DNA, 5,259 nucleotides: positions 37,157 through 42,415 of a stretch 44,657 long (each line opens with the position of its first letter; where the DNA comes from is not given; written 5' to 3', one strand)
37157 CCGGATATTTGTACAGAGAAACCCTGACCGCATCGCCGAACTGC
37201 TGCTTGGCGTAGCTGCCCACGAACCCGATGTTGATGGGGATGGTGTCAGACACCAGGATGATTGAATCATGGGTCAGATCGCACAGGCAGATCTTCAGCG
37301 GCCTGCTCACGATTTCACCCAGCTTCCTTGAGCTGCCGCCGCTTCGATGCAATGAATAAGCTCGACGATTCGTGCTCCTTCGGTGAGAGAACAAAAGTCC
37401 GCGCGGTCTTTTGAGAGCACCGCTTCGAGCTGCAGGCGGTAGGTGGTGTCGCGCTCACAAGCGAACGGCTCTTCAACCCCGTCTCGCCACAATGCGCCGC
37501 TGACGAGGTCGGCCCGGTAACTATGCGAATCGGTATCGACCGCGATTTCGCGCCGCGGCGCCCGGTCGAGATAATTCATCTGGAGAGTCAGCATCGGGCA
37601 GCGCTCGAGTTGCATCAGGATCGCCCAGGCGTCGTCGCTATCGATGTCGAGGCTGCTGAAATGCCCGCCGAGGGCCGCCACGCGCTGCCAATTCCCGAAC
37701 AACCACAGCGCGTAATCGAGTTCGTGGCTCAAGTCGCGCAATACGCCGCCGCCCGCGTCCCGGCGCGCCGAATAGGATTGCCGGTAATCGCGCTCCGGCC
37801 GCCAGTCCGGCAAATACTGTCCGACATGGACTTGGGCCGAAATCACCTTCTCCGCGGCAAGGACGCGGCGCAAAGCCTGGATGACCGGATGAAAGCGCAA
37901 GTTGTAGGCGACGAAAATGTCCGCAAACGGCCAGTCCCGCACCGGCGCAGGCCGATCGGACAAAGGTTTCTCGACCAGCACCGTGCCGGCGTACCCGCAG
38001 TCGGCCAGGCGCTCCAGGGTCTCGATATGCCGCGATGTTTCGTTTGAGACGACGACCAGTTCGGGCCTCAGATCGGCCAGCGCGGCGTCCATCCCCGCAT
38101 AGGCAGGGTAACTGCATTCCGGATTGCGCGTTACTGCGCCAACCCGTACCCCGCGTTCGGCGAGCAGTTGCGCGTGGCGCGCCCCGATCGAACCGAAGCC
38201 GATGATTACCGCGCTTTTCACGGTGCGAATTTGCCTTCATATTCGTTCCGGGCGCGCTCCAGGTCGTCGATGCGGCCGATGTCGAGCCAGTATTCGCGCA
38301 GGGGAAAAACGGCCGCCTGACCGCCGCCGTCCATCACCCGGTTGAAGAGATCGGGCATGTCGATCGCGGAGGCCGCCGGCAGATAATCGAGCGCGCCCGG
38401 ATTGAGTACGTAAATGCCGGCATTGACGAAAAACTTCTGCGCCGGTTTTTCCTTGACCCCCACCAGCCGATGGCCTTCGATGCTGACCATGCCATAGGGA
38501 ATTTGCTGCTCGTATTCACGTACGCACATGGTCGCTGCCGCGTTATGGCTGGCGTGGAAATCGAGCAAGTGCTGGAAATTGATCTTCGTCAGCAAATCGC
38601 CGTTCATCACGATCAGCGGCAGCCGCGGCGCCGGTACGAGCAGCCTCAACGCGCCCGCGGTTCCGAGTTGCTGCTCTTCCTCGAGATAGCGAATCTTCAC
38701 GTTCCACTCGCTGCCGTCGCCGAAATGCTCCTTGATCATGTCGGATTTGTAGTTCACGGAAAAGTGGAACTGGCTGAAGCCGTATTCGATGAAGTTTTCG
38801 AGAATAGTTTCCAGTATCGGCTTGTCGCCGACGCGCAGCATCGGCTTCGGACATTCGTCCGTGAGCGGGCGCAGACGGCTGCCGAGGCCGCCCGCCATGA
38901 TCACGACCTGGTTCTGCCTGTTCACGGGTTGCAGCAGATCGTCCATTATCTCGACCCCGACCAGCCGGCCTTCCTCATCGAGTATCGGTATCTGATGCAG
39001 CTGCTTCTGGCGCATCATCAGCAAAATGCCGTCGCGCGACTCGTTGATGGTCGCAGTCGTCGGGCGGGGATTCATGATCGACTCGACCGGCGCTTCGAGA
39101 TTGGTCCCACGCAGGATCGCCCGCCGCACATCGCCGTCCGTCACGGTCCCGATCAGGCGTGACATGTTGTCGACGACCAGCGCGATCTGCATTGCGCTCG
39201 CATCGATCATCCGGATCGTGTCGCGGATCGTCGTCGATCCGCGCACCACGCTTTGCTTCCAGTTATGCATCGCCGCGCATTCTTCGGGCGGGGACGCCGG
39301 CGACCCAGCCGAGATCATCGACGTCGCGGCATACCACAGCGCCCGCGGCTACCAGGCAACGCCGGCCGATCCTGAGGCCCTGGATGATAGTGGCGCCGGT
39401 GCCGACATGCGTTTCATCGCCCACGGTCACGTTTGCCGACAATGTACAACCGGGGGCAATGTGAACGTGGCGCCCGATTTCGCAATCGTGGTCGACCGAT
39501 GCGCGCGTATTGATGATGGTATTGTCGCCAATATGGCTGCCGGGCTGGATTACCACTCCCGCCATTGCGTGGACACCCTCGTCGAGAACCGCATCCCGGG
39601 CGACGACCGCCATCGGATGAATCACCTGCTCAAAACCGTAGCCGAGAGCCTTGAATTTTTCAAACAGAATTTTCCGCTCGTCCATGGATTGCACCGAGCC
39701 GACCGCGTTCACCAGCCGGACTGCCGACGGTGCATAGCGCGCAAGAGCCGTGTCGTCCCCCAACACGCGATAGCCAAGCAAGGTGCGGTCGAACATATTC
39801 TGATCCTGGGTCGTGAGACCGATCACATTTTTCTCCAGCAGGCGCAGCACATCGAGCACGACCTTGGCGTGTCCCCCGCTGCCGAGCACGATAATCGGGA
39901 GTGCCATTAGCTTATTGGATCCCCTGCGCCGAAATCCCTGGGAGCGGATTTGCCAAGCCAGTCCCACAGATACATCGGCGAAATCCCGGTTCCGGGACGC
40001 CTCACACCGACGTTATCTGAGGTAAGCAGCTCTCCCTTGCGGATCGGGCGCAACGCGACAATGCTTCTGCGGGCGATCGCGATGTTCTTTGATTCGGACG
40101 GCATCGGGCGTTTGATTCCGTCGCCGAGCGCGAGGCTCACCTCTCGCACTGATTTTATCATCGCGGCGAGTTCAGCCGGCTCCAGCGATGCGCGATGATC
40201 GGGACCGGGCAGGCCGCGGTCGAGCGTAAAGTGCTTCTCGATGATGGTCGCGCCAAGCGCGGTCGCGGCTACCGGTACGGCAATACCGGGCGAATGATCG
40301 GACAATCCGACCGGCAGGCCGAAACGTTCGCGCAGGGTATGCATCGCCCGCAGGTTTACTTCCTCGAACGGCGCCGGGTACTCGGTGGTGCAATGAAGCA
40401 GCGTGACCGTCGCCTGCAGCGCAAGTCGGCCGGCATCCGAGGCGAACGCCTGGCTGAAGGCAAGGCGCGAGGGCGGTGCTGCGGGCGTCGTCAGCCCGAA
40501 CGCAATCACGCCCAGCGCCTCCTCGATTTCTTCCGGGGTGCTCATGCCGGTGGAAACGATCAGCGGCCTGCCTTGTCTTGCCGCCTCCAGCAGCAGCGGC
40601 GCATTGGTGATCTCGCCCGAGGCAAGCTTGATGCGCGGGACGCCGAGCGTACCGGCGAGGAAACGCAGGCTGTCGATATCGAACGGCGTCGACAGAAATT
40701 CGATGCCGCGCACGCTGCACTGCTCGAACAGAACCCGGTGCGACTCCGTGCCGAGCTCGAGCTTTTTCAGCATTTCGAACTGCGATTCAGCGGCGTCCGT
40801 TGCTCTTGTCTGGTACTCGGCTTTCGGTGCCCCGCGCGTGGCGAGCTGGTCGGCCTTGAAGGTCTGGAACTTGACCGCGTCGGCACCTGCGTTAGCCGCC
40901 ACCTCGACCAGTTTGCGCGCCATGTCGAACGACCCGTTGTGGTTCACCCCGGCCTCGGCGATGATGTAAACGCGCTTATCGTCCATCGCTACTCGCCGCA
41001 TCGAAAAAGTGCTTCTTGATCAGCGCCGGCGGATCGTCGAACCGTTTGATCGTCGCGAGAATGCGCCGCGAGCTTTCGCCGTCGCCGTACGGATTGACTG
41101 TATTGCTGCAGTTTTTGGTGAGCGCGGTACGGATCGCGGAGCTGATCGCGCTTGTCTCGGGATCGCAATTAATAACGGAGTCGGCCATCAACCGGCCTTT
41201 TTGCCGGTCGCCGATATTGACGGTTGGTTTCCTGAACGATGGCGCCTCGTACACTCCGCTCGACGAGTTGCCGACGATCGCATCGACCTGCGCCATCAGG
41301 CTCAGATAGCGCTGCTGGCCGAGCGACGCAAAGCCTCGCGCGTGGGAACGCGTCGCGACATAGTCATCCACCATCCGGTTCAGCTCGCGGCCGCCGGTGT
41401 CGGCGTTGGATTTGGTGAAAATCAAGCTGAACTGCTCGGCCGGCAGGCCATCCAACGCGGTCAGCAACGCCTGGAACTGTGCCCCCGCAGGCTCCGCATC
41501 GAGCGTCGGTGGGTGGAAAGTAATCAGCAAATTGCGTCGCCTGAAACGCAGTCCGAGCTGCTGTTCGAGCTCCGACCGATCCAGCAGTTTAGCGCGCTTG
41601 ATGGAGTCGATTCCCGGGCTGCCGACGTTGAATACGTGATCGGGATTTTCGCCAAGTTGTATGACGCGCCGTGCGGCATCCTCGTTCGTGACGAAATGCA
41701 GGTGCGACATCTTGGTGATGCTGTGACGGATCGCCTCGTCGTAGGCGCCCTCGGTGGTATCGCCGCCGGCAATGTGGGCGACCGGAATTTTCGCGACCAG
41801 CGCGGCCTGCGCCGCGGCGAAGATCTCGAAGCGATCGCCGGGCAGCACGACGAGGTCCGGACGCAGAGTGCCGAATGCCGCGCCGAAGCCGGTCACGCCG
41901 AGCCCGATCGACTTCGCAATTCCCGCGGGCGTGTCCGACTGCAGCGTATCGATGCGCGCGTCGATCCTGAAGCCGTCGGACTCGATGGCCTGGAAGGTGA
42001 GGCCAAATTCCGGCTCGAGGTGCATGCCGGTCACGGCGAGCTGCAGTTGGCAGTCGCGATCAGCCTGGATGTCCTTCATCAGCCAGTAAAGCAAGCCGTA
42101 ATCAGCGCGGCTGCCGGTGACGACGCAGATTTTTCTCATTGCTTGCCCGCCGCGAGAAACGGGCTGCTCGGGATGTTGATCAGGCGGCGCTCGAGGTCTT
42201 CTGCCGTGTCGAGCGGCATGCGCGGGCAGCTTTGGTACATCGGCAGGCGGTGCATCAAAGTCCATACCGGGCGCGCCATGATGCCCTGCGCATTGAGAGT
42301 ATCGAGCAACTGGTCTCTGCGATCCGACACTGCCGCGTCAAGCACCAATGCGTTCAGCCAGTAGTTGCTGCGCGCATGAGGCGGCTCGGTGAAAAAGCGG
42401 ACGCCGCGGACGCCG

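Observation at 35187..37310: Third B12-radical SAM enzyme translationally coupled inside the legionaminic acid operon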

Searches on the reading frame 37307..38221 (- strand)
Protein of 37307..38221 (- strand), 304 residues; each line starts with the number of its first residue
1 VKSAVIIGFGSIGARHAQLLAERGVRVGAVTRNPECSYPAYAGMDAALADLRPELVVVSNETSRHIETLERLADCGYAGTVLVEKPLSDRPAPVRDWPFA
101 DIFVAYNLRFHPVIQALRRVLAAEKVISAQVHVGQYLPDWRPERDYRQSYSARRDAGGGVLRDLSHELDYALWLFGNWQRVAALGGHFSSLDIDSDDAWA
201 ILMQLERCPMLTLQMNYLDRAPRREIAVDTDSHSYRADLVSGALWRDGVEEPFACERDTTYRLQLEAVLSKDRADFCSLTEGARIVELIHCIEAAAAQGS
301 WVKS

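Call 6: search_protein_families(library=pfam, proteins=[window:37307-38221:-], max_evalue=0.001)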
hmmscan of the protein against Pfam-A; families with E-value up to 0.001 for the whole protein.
window:37307-38221:- (304 aa): 3 families
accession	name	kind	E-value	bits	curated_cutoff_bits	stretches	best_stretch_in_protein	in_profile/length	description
PF22725.1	GFO_IDH_MocA_C3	-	7.4e-10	39.3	27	1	125-226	15-114/124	GFO/IDH/MocA C-terminal domain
PF02894.22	GFO_IDH_MocA_C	-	2e-06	28.2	22.9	1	126-187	12-70/218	Oxidoreductase family, C-terminal alpha/beta domain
PF01408.29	GFO_IDH_MocA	-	1.8e-05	25.9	24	1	4-92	3-100/120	Oxidoreductase family, NAD-binding Rossmann fold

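Call 7: search_protein_families(library=ncbifam, proteins=[window:37307-38221:-], max_evalue=0.001)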
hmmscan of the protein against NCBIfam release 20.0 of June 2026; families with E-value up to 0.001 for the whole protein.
window:37307-38221:- (304 aa): 2 families
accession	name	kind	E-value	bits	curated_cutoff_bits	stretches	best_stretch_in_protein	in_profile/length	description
TIGR04380.1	myo_inos_iolG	equivalog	1e-06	27.9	355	1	5-194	5-205/330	inositol 2-dehydrogenase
NF052479.1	LevoglcsnDh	equivalog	0.00034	19.4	650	1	103-184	128-211/386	levoglucosan dehydrogenase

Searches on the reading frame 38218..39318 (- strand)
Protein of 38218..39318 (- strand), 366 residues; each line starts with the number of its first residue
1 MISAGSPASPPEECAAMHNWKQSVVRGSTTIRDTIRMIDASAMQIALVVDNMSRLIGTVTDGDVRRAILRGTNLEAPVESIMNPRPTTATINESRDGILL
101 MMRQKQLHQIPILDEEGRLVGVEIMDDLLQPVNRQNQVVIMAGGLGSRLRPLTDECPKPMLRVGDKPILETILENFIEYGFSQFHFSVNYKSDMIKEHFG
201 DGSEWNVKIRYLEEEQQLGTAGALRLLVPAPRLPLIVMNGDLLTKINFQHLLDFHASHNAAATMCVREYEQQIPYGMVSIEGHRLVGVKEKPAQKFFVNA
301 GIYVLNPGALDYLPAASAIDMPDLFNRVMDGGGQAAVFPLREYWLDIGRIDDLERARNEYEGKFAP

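Call 6: search_protein_families(library=pfam, proteins=[window:38218-39318:-], max_evalue=0.001)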
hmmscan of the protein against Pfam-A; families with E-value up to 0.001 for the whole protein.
window:38218-39318:- (366 aa): 3 families
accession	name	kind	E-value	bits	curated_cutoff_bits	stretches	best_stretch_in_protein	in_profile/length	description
PF00483.29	NTP_transferase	-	2.5e-42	145.6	21.2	1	138-361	2-243/245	Nucleotidyl transferase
PF00571.33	CBS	-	9.8e-13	48.7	24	2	78-122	1-45/57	CBS domain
PF12804.13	NTP_transf_3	-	1.7e-08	35.3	27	1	138-274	1-130/160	MobA-like NTP transferase domain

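Call 7: search_protein_families(library=ncbifam, proteins=[window:38218-39318:-], max_evalue=0.001)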
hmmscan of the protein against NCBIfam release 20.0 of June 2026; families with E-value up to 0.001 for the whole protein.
window:38218-39318:- (366 aa): 46 families (the best 25 are shown)
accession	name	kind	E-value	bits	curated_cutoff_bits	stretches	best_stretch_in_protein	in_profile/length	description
TIGR03992.1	Arch_glmU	subfamily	1.9e-41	142.3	292.1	1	137-353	2-220/393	bifunctional sugar-1-phosphate nucleotidylyltransferase/acetyltransferase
NF052502.1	man1P_GTase_Rv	exception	6.3e-39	133.8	440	1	138-356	3-226/352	mannose-1-phosphate guanylyltransferase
NF045761.1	NAMPUrTaseMurU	equivalog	2.6e-32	112.5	250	1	138-357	3-224/226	N-acetylmuramate alpha-1-phosphate uridylyltransferase MurU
NF041313.1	UDPGP_AglF_Halo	equivalog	8.9e-27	94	400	1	137-355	2-229/234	UTP--glucose-1-phosphate uridylyltransferase AglF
NF049965.1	GlMnHpPGnyltfHddC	equivalog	1.3e-26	93.7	300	1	137-354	2-215/221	D-glycero-D-manno-heptose 1-phosphate guanosyltransferase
TIGR01208.1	rmlA_long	equivalog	2.9e-24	85.6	320.25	1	139-356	3-230/353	glucose-1-phosphate thymidylyltransferase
TIGR02623.1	G1P_cyt_trans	equivalog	8.6e-24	84.4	300.25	2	137-200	2-65/255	glucose-1-phosphate cytidylyltransferase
NF041173.1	Sug_nt_acttase_Thmprot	equivalog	2.3e-17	63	600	1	137-352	2-219/405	bifunctional sugar-1-phosphate nucleotidylyltransferase/acetyltransferase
TIGR02091.1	glgC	equivalog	8.4e-17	61.3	424.9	1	138-352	3-251/364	glucose-1-phosphate adenylyltransferase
NF003670.0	PRK05293.1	equivalog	2.9e-15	56.1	470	2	235-357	121-255/382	glucose-1-phosphate adenylyltransferase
TIGR00393.1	kpsF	subfamily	4.5e-13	49.4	203.7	1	23-122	167-266/268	KpsF/GutQ family sugar-phosphate isomerase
NF001947.0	PRK00725.1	subfamily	5.3e-13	48.5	470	1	130-295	11-196/426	glucose-1-phosphate adenylyltransferase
NF010940.0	PRK14360.1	equivalog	1.2e-12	47.1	602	1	137-310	3-181/452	bifunctional UDP-N-acetylglucosamine diphosphorylase/glucosamine-1-phosphate N-acetyltransferase GlmU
TIGR01173.1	glmU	equivalog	3.6e-12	45.9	366.85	1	137-310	2-177/452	bifunctional UDP-N-acetylglucosamine diphosphorylase/glucosamine-1-phosphate N-acetyltransferase GlmU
TIGR01207.1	rmlA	equivalog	5.2e-12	45.5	360.65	1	139-329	3-204/286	glucose-1-phosphate thymidylyltransferase RfbA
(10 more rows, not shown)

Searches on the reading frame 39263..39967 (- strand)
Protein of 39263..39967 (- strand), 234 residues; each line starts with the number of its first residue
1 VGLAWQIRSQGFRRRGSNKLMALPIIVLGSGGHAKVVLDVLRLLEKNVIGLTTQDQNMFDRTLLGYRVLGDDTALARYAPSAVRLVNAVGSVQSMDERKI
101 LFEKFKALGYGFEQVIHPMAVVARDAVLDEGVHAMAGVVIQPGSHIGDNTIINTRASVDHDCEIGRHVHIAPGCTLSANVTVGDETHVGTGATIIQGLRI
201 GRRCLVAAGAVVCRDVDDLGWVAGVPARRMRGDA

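Call 6: search_protein_families(library=pfam, proteins=[window:39263-39967:-], max_evalue=0.001)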
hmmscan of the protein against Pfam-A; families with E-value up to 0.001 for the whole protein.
window:39263-39967:- (234 aa): 4 families
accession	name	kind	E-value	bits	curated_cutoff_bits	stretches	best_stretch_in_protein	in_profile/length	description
PF00132.30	Hexapep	-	8.6e-17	60.5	27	3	143-177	1-35/36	Bacterial transferase hexapeptide (six repeats)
PF17836.7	PglD_N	-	1.2e-09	39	23.4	1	25-93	2-69/78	PglD N-terminal domain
PF25084.1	LbH_EIF2B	-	4e-09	36.9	54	1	124-216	8-97/105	EIF2B subunit epsilon LbH domain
PF14602.12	Hexapep_2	-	0.00022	21.3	27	1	180-212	2-32/34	Hexapeptide repeat of succinyl-transferase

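Call 7: search_protein_families(library=ncbifam, proteins=[window:39263-39967:-], max_evalue=0.001)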
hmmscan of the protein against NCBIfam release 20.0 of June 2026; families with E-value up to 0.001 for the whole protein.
window:39263-39967:- (234 aa): 41 families (the best 25 are shown)
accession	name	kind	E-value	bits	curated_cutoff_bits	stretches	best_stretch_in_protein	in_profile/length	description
TIGR03570.1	NeuD_NnaD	subfamily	6.3e-67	225.1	160.8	1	25-228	2-202/202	NeuD/PglB/VioB family sugar acetyltransferase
NF002060.0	PRK00892.1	subfamily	4.8e-22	78.5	207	2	112-184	100-172/345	UDP-3-O-(3-hydroxymyristoyl)glucosamine N-acyltransferase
TIGR03532.1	DapD_Ac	equivalog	1.4e-18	67.4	231.75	1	114-230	87-211/231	2,3,4,5-tetrahydropyridine-2,6-dicarboxylate N-acetyltransferase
TIGR01853.1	lipid_A_lpxD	equivalog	2.9e-18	65.9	242.5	2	156-214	117-175/325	UDP-3-O-(3-hydroxymyristoyl)glucosamine N-acyltransferase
NF003657.0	PRK05289.1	equivalog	8.6e-16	57.8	226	2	145-228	108-191/264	acyl-ACP--UDP-N-acetylglucosamine O-acyltransferase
TIGR01852.1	lipid_A_lpxA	equivalog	9.1e-14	51.3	231.05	1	145-227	103-185/254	acyl-ACP--UDP-N-acetylglucosamine O-acyltransferase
NF000504.1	stregram_VatH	exception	2.1e-12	47.4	475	1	175-231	113-169/216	streptogramin A O-acetyltransferase Vat(H)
NF033468.1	stregram_VatI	exception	2.8e-12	46.9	415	1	176-231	109-164/208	streptogramin A O-acetyltransferase Vat(I)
NF000311.1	Vat_ABCDEFH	equivalog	1e-11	44.8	300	1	176-231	107-162/201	Vat family streptogramin A O-acetyltransferase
NF058585.1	HptprglPActTf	PfamEq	6.7e-11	42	300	1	179-230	106-157/172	heptaprenylglyceryl phosphate O-acetyltransferase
NF041874.1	EPS_EpsC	equivalog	1.2e-10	41.3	150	1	119-230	43-164/168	serine O-acetyltransferase EpsC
TIGR03308.1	phn_thr-fam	hypoth_equivalog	2.9e-10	40.3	201.65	1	178-231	107-160/204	phosphonate metabolim protein, transferase hexapeptide repeat family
NF007499.0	PRK10092.1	equivalog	5e-10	39.5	314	1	172-230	122-180/183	maltose O-acetyltransferase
NF000101.1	stregram_VatA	exception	1.3e-09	38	450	1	176-231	115-170/219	streptogramin A O-acetyltransferase Vat(A)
NF007797.0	PRK10502.1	subfamily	2.4e-09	37.1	192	1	176-231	121-177/183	WcaF family extracellular polysaccharide biosynthesis acetyltransferase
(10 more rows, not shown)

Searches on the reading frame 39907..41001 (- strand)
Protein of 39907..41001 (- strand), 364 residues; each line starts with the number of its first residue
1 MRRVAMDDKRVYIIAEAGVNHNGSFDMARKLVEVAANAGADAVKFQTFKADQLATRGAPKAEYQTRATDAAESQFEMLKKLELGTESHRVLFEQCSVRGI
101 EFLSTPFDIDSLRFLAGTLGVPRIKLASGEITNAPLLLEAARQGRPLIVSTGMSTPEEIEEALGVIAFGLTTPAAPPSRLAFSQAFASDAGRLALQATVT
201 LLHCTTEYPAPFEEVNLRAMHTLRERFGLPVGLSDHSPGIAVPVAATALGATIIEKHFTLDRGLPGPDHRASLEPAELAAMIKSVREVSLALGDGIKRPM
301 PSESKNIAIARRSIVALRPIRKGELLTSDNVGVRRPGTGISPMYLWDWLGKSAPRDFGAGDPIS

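Call 6: search_protein_families(library=pfam, proteins=[window:39907-41001:-], max_evalue=0.001)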
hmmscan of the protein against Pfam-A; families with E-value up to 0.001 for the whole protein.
window:39907-41001:- (364 aa): 2 families
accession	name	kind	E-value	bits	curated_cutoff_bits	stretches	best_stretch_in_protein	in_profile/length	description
PF03102.20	NeuB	-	1.4e-94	316.5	22.1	1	31-297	1-241/241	NeuB family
PF08666.17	SAF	-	1.1e-08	35.9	21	1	311-364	1-58/63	SAF domain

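Call 7: search_protein_families(library=ncbifam, proteins=[window:39907-41001:-], max_evalue=0.001)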
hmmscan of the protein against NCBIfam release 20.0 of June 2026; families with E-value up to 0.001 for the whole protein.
window:39907-41001:- (364 aa): 2 families
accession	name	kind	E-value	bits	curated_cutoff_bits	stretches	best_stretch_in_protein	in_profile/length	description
TIGR03569.1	NeuB_NnaB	equivalog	2.5e-142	473.8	399.65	1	11-361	1-327/329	N-acetylneuraminate synthase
TIGR03586.1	PseI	equivalog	3.1e-83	279.7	340.25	2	197-363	162-327/327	pseudaminic acid synthase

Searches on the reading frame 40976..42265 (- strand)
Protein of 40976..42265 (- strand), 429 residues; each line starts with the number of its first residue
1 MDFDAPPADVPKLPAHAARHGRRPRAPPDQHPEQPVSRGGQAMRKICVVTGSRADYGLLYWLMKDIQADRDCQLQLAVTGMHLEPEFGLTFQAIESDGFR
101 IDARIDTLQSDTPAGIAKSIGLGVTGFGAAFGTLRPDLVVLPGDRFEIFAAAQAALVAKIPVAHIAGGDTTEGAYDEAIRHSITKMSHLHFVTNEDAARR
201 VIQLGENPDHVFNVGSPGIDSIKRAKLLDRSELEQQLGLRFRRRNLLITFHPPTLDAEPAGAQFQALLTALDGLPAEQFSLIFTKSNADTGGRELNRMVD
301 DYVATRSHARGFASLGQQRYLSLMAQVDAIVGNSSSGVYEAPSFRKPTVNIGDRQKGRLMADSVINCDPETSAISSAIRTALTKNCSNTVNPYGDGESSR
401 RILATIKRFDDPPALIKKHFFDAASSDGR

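Call 6: search_protein_families(library=pfam, proteins=[window:40976-42265:-], max_evalue=0.001)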
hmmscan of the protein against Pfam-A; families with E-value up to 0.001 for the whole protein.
window:40976-42265:- (429 aa): 1 family
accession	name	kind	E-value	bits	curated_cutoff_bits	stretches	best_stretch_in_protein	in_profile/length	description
PF02350.25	Epimerase_2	-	1.2e-91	307.6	30.6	1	65-407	2-347/347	UDP-N-acetylglucosamine 2-epimerase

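Call 7: search_protein_families(library=ncbifam, proteins=[window:40976-42265:-], max_evalue=0.001)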
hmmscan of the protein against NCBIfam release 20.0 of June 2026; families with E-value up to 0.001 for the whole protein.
window:40976-42265:- (429 aa): 2 families
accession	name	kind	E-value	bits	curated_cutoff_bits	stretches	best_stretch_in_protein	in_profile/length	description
TIGR03568.1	NeuC_NnaA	equivalog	4.5e-139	463.4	235.9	1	44-406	1-365/365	UDP-N-acetylglucosamine 2-epimerase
TIGR00236.1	wecB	equivalog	1.2e-22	80.6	210.15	1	45-408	2-364/366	non-hydrolyzing UDP-N-acetylglucosamine 2-epimerase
